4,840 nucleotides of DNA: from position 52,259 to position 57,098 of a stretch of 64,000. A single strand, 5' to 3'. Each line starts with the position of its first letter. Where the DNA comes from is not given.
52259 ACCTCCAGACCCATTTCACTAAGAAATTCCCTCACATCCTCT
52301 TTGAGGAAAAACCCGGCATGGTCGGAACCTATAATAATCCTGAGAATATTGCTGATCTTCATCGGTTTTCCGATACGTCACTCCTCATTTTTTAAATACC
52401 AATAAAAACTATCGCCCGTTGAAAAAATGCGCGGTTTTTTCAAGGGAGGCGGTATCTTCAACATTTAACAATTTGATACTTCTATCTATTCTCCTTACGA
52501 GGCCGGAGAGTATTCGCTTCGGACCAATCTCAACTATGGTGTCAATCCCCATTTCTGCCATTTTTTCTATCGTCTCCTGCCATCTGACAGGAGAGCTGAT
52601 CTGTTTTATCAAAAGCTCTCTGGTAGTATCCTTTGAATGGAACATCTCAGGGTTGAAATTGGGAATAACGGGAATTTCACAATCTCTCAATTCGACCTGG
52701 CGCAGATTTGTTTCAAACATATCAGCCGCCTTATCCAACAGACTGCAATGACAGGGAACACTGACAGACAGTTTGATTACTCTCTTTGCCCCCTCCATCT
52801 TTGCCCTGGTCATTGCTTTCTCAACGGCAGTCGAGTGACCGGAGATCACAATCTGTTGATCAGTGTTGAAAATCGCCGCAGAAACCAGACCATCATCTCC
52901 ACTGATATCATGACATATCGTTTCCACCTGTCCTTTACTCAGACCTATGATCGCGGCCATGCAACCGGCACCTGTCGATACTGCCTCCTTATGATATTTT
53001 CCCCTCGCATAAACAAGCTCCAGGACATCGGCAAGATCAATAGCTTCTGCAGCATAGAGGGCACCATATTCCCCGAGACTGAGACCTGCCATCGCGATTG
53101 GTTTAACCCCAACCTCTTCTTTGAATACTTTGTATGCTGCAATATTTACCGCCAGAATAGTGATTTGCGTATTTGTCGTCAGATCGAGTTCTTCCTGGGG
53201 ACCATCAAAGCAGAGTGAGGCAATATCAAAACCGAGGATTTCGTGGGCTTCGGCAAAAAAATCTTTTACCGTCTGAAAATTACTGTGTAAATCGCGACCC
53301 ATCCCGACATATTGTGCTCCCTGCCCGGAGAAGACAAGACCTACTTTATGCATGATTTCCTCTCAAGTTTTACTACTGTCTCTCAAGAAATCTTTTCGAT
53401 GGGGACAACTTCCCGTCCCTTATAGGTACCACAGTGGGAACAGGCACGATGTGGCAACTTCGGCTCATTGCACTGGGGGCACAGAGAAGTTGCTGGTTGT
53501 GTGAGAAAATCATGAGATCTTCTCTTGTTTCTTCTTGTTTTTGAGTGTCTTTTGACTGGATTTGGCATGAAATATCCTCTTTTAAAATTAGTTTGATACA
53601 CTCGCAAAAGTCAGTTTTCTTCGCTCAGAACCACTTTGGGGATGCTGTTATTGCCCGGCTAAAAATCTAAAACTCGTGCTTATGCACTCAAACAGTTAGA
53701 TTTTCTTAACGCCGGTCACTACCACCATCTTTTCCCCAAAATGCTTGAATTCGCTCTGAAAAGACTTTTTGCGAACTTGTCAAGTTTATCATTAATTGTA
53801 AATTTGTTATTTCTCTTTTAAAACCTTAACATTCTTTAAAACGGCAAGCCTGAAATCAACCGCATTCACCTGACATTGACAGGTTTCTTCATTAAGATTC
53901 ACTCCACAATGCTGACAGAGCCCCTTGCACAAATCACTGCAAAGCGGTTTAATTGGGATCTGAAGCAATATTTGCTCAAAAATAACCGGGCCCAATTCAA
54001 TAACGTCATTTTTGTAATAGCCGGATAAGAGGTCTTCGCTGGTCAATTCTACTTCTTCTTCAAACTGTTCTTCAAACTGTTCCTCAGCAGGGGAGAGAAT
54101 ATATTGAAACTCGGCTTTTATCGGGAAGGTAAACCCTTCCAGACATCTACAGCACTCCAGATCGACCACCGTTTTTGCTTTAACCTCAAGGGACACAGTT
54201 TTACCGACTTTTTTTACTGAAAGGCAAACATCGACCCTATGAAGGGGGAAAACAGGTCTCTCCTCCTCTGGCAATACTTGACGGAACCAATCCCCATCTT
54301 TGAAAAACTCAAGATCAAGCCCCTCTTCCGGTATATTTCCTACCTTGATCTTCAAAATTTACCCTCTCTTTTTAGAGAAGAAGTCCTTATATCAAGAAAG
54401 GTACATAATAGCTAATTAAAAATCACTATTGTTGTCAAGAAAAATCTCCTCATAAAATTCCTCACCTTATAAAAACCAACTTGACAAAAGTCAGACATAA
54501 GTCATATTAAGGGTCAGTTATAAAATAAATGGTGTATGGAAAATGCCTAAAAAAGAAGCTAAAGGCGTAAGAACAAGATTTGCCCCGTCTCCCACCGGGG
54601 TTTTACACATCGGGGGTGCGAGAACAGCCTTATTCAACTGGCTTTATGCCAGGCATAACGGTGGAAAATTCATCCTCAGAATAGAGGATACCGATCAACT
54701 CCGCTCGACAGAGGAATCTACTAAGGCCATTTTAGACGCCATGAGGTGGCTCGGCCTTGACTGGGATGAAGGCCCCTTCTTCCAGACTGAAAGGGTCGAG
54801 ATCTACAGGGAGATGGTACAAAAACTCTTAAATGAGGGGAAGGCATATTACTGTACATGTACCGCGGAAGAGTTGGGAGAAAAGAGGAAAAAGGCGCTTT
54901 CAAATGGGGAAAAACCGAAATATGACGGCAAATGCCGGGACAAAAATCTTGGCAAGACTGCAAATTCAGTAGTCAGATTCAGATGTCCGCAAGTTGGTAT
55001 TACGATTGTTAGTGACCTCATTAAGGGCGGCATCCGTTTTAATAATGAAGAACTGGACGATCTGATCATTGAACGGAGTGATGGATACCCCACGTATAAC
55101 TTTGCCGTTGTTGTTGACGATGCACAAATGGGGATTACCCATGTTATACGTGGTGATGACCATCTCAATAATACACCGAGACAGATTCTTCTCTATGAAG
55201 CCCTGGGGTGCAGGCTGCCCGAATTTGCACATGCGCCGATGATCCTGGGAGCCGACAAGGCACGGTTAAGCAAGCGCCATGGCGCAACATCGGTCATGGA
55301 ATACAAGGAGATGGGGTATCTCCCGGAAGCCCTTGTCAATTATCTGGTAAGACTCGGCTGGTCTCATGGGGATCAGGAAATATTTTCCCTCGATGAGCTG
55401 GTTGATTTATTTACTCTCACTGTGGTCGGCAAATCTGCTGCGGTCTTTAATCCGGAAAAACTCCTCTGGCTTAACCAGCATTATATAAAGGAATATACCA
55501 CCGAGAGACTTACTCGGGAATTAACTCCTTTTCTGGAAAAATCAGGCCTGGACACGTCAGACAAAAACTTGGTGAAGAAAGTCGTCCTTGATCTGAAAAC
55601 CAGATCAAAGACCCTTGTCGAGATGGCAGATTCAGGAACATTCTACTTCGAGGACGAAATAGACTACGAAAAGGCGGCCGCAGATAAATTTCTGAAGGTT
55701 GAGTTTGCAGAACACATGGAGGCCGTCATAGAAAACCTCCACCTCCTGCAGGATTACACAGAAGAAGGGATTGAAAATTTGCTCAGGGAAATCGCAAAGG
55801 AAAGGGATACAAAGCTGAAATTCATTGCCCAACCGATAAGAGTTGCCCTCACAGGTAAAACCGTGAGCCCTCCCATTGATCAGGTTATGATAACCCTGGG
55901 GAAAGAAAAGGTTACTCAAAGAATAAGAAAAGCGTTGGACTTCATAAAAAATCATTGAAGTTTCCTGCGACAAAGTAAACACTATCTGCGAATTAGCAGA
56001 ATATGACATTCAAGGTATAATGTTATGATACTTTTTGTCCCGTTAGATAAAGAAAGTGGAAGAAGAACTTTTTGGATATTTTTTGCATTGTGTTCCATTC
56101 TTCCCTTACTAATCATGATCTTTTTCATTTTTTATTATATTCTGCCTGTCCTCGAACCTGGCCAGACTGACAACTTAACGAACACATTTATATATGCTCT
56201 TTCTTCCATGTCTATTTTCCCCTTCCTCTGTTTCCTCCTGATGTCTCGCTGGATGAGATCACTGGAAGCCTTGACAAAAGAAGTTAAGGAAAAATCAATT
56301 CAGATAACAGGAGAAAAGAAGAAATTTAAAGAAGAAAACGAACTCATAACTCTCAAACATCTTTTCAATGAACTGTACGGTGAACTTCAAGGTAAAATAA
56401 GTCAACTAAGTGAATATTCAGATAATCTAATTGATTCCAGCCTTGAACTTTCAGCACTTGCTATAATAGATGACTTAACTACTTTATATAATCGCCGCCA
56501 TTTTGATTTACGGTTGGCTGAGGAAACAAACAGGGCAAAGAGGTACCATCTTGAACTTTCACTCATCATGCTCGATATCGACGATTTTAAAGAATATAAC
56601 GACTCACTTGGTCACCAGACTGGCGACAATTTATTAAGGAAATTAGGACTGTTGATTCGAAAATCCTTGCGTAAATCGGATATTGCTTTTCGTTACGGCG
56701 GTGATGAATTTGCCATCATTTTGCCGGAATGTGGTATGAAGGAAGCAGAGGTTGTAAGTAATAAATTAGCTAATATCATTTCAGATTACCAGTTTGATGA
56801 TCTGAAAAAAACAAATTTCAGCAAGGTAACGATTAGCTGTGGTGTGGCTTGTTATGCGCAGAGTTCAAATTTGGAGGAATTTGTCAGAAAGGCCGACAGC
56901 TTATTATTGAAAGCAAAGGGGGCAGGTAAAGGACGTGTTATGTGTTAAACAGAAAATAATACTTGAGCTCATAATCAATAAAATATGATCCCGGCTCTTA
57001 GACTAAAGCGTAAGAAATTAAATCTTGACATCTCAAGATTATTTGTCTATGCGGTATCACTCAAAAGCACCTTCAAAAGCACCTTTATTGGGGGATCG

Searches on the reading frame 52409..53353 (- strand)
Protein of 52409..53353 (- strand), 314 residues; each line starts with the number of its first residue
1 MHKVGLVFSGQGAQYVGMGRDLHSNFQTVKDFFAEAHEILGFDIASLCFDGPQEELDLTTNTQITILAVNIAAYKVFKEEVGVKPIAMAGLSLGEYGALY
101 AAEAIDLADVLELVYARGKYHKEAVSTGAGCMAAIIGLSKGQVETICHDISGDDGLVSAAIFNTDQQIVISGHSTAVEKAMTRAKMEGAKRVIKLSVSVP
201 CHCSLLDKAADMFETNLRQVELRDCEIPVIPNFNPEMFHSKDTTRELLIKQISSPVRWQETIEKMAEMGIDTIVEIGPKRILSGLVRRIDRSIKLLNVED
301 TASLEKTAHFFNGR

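Call 63: search_protein_families(library=pfam, proteins=[window:52409-53353:-], max_evalue=0.00001)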
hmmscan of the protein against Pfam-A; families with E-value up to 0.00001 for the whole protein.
window:52409-53353:- (314 aa): 1 family
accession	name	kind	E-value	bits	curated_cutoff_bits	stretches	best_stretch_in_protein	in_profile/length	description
PF00698.26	Acyl_transf_1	-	9.9e-35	121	32.7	1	7-286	3-275/319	Acyl transferase domain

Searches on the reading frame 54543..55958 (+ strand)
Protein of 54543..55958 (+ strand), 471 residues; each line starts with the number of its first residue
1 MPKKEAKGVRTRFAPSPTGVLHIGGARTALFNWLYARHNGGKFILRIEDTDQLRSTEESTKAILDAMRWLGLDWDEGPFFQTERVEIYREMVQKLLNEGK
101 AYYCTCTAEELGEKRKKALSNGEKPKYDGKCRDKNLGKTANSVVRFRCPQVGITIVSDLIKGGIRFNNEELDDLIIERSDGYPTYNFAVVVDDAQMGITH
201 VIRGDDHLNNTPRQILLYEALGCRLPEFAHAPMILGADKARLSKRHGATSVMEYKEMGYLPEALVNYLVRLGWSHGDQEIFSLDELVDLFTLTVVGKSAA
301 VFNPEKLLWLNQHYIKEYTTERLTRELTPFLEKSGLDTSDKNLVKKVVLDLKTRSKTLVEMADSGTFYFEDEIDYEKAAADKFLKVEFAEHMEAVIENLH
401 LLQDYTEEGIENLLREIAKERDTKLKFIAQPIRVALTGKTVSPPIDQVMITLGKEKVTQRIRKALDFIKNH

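Call 63: search_protein_families(library=pfam, proteins=[window:54543-55958:+], max_evalue=0.00001)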
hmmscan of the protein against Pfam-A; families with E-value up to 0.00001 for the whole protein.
window:54543-55958:+ (471 aa): 2 families
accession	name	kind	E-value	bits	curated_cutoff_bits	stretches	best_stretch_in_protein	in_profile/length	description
PF00749.27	tRNA-synt_1c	-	4.5e-106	354.7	23.4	1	9-309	2-314/314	tRNA synthetases class I (E and Q), catalytic domain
PF19269.4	Anticodon_2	-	2.1e-33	116.1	23.6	1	323-465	2-141/141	Anticodon binding domain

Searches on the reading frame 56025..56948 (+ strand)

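Call 63: search_protein_families(library=pfam, proteins=[window:56025-56948:+], max_evalue=0.00001)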
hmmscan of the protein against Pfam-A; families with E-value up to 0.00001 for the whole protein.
window:56025-56948:+ (307 aa): 1 family
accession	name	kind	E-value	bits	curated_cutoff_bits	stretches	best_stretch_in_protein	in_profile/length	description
PF00990.26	GGDEF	-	1.8e-45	155.1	23.8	1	146-303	1-160/161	Diguanylate cyclase, GGDEF domain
